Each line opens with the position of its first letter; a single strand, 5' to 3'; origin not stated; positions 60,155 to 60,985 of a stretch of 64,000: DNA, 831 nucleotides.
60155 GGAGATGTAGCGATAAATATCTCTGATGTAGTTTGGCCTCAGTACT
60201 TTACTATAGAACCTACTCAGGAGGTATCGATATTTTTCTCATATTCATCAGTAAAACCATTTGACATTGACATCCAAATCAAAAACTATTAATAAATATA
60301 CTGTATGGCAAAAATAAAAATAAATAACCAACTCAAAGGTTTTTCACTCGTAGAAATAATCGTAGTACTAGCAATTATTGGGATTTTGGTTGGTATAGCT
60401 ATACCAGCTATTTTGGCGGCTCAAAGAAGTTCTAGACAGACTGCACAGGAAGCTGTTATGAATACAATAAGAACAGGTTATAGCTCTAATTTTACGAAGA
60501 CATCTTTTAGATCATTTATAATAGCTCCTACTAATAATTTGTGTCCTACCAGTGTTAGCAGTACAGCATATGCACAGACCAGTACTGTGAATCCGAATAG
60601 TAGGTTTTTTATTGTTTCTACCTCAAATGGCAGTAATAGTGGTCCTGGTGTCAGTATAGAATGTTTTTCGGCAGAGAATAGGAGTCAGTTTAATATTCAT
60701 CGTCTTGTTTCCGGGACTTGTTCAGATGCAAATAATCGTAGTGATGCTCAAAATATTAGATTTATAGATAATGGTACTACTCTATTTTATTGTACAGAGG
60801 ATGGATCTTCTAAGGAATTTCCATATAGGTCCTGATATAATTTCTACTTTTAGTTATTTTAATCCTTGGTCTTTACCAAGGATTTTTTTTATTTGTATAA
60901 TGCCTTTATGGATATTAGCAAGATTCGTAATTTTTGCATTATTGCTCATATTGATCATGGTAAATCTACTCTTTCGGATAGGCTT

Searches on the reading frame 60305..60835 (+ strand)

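Call 76: search_protein_families(library=pfam, proteins=[window:60305-60835:+], max_evalue=0.00001)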
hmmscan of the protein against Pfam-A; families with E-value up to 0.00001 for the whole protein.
window:60305-60835:+ (176 aa): 1 family
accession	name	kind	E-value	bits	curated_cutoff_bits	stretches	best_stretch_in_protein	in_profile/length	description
PF07963.17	N_methyl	-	1.7e-07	30.9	21.2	1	11-33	5-27/27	Prokaryotic N-terminal methylation motif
